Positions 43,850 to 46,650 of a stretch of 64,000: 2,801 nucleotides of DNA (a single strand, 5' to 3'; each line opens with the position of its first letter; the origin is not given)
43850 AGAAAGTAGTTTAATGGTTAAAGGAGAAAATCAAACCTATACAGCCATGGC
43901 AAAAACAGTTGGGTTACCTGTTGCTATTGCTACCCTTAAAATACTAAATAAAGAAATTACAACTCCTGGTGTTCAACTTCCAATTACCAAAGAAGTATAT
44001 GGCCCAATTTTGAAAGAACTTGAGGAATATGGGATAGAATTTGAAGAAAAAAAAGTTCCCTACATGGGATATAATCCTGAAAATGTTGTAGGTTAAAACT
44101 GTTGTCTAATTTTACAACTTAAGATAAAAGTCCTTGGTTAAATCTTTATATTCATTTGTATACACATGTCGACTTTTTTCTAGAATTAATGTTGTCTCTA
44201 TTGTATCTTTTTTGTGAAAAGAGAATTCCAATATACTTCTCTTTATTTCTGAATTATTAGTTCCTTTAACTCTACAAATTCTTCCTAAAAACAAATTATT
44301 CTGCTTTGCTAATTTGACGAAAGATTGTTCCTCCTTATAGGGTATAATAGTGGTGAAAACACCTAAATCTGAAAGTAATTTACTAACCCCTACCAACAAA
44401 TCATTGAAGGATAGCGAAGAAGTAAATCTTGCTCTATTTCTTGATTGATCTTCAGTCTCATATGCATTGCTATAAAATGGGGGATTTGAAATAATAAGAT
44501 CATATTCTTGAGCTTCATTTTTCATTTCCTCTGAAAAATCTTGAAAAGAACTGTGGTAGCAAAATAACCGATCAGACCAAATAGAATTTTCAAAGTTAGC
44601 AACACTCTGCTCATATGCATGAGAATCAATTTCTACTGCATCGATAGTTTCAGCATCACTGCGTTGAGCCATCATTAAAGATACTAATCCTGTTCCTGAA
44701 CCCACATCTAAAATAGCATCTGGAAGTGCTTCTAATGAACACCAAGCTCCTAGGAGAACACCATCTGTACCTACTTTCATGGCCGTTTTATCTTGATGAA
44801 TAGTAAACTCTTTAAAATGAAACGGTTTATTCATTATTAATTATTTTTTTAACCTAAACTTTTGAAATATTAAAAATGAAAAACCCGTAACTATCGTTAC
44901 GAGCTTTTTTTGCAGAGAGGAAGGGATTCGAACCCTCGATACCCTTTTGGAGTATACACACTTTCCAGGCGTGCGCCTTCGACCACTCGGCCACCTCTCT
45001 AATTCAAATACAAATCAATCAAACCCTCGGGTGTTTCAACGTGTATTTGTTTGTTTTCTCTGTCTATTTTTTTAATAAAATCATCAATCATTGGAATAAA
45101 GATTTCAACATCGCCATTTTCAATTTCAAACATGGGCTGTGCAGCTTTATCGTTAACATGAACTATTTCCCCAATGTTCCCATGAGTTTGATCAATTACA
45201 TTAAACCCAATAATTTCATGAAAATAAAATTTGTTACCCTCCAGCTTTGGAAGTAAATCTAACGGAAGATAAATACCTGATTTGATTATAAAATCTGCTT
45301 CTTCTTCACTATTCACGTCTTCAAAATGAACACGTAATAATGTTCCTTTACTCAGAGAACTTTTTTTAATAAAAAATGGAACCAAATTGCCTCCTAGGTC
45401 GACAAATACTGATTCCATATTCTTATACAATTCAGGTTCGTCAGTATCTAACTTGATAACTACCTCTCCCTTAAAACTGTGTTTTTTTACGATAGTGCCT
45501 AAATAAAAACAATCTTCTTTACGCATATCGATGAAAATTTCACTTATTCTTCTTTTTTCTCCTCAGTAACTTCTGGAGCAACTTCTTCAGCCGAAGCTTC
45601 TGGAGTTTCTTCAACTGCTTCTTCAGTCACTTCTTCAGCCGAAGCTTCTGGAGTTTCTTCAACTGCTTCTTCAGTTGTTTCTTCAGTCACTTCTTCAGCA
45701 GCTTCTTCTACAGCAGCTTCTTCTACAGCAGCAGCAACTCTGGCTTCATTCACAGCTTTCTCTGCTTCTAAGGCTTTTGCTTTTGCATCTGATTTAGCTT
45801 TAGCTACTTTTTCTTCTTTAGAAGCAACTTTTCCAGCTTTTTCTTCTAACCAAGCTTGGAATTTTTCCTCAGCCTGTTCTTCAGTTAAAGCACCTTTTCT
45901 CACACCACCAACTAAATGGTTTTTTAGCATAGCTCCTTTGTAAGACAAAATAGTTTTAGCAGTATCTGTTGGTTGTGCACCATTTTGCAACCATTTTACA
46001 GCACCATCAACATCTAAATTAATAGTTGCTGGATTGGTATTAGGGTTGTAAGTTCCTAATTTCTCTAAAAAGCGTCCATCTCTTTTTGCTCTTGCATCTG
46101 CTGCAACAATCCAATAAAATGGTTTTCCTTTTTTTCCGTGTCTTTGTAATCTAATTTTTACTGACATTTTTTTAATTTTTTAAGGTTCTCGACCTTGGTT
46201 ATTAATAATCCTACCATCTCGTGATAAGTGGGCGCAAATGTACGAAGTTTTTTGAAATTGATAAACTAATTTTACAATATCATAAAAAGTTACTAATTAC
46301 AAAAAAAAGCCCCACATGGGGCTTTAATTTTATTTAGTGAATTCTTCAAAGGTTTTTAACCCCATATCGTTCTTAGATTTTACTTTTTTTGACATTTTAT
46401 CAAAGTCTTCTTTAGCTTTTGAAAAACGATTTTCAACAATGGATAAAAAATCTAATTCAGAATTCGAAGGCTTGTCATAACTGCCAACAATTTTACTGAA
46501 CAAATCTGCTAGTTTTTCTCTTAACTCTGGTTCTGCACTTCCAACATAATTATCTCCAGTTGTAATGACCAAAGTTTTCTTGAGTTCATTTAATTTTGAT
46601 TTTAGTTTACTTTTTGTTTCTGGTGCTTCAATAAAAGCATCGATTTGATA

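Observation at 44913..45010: rimM stop codon lies inside the tRNA-Ser: RNase P would create a non-stop mRNA (mitochondrion-like tRNA punctuation)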

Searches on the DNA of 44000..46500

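Call 5: search_rna_families(source=window, start=44000, end=46500, threshold=evalue, max_evalue=1, show_alignments=2)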
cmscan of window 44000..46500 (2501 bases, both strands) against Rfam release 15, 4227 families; matches with E-value up to 1: 5.
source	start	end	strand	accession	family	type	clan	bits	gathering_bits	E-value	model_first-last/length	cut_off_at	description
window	44913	45000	-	RF00005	tRNA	Gene; tRNA;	CL00001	56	29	8.6e-11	1-71/71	no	tRNA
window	46171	46206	-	RF03138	S16-Flavobacteria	Cis-reg; leader;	-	54.8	35.7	1.9e-05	1-35/35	no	S16-Flavobacteria ribosomal protein leader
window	46274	46325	+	RF02844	RefA9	Gene; antisense;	-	26.2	49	0.35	1-64/64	no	Enterococcus sRNA A9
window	44913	44956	+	RF04351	Plastid-psbl-rps4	Cis-reg;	-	26.1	68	0.013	1-53/53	no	Plastid-psbl-rps4 3UTR RNA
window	46242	46324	+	RF02236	asX2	Gene; sRNA;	-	21.3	70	0.38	1-87/87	no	Xanthomonas sRNA asX2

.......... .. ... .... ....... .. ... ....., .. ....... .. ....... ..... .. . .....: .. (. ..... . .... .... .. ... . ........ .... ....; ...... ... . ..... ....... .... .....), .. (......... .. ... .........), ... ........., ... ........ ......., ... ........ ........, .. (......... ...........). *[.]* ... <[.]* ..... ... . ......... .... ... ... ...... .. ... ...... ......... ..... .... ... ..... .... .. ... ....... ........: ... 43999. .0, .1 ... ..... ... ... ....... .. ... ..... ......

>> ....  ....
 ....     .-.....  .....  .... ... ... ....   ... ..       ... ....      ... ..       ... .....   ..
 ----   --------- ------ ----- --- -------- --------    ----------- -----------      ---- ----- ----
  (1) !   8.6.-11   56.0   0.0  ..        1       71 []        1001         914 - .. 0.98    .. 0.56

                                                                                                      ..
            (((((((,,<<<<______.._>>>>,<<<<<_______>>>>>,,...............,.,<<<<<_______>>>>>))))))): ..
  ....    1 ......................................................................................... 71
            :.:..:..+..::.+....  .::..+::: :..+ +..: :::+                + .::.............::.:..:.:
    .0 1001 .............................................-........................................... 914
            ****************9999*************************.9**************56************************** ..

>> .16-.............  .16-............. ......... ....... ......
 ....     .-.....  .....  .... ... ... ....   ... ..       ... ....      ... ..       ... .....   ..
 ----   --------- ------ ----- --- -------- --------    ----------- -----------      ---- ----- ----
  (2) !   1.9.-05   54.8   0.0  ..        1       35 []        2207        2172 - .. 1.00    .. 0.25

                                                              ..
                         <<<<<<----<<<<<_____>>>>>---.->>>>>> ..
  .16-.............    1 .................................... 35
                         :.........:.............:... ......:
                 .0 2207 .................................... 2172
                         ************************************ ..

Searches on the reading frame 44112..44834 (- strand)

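Call 4: search_protein_families(library=pfam, proteins=[window:44112-44834:-])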
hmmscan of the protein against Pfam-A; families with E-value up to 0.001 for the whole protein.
window:44112-44834:- (240 aa): 9 families
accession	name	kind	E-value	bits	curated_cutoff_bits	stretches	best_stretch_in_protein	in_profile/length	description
PF05175.20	MTS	-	7.1e-13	49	23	1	39-125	33-113/170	Methyltransferase small domain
PF13649.12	Methyltransf_25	-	2.2e-05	25.5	27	1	41-117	1-71/97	Methyltransferase domain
PF06325.19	PrmA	-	0.0001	22.3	22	1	39-117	163-233/296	Ribosomal protein L11 methyltransferase (PrmA)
PF09445.16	Methyltransf_15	-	0.00016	21.8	22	1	40-129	3-90/165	RNA cap guanine-N2 methyltransferase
PF05971.18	Methyltransf_10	-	0.00018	21.4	23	1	40-135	105-202/299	RNA methyltransferase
PF03602.21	Cons_hypoth95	-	0.00021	21.5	24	1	39-125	43-128/182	Conserved hypothetical protein 95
PF07669.17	Eco57I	-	0.00029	21.4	25.3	1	67-166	32-136/171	Eco57I restriction-modification methylase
PF13847.12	Methyltransf_31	-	0.00074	19.7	27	0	40-179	6-126/145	Methyltransferase domain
PF13489.12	Methyltransf_23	-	0.00092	19.4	27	0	38-117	23-88/164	Methyltransferase domain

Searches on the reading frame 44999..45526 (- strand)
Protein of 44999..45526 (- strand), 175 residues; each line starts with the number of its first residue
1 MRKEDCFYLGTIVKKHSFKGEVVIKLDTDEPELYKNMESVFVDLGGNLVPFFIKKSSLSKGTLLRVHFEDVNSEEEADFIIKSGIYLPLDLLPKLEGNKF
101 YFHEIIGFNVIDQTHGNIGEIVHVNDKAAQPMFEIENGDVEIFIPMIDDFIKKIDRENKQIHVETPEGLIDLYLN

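Call 4: search_protein_families(library=pfam, proteins=[window:44999-45526:-])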
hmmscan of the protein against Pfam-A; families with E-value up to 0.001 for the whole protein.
window:44999-45526:- (175 aa): 3 families
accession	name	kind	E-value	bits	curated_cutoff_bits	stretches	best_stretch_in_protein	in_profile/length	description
PF24986.1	PRC_RimM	-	1.7e-16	60.1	27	1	103-169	2-69/69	RimM PRC barrel domain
PF01782.24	RimM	-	4e-10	40.2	23.5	1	9-88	2-81/84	RimM N-terminal domain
PF05239.21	PRC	-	2e-05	24.9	21.2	1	98-169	2-77/78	PRC-barrel domain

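Call 8: find_related_loci(query=window:44999-45526:-, collection=genome_contigs, flank=1500)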
Query window:44999-45526:- (175 aa) in genome_contigs; peptide patterns used: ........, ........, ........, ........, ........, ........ (x = any residue, [..] = any of these).
599 stretches matched a pattern (row limit reached: there are more); 535 encode a relative of the query (tblastn E <= 1e-3); the best 80 are kept; 80 distinct loci.
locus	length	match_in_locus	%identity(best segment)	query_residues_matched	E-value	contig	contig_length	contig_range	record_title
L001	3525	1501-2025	88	1-175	1e-104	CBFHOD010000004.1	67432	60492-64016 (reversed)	MAG: Flavobacteriaceae bacterium isolate AGTU_82_bin_21_permissive genome assembly, contig: AGTU_82_bin_21_permissive_c5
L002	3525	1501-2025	89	1-175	1e-104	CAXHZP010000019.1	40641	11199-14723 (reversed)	MAG TPA_asm: uncultured Flavobacterium sp. isolate ERR7163074_binner12_137 genome assembly, contig: ERZ8868524.551, whol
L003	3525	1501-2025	89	1-175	2e-104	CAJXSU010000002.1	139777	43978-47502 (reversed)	MAG TPA_asm: uncultured Flavobacterium sp. isolate SRR3933249_bin.20_MetaBAT_v2.12.1_MAG genome assembly, contig: NODE_1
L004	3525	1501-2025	81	1-175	5e-96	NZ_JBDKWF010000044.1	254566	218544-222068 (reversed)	Pseudotenacibaculum sp. MALMAid0570 k141_49, whole genome shotgun sequence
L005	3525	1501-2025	89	1-175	2e-95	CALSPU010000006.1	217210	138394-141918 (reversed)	MAG: uncultured Flavobacteriaceae bacterium isolate C_MB100 genome assembly, contig: contig_14351_C_MB100, whole genome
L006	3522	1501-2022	79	1-174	7e-92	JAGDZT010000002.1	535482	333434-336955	MAG: Flavobacteriaceae bacterium isolate FR12bac2 FR12DL_contig_132, whole genome shotgun sequence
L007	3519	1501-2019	78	1-173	3e-91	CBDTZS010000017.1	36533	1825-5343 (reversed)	MAG TPA_asm: uncultured Tenacibaculum sp. isolate ERR2431948_metabat2_20 genome assembly, contig: ERZ23877837.40, whole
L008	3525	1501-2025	78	1-175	2e-90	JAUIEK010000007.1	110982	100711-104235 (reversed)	MAG: Bacteroidia bacterium isolate 8_bin.28 NODE_319_length_110982_cov_2.842488, whole genome shotgun sequence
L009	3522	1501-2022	79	1-174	3e-90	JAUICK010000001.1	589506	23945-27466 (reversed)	MAG: Bacteroidia bacterium isolate 7_bin.3 NODE_24_length_589506_cov_2.182100, whole genome shotgun sequence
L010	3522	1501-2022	75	1-174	8e-90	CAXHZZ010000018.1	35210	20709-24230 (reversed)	MAG TPA_asm: uncultured Tenacibaculum sp. isolate ERR7163074_concoct_78 genome assembly, contig: ERZ8868524.722, whole g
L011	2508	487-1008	79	1-174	4e-90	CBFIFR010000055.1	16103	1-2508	MAG: Polaribacter sp. isolate Co_bin_736_indstr genome assembly, contig: Co_bin_736_indstr_c55, whole genome shotgun seq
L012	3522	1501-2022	76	1-174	6e-89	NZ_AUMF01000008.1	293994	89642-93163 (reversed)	Tenacibaculum ovolyticum DSM 18103 H518DRAFT_scaffold00004.4_C, whole genome shotgun sequence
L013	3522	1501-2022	78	1-174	8e-89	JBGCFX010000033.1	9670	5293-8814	MAG: Polaribacter sp. isolate SGMAG-111 contig33, whole genome shotgun sequence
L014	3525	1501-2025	76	1-175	4e-88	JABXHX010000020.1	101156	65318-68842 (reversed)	MAG: Flavobacteriaceae bacterium isolate HF-Dia11 c_000000022317, whole genome shotgun sequence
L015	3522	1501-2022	75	1-174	9e-88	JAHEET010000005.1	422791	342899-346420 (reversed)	MAG: Flavobacteriaceae bacterium isolate Ww290 NODE_8_length_422791_cov_13.136513, whole genome shotgun sequence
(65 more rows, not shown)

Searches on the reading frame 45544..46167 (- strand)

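Call 4: search_protein_families(library=pfam, proteins=[window:45544-46167:-])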
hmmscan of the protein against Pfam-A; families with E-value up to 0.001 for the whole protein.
window:45544-46167:- (207 aa): 1 family
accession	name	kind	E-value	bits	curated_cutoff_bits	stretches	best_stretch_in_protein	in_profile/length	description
PF00886.24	Ribosomal_S16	-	4.3e-25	87.9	27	1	9-67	1-62/62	Ribosomal protein S16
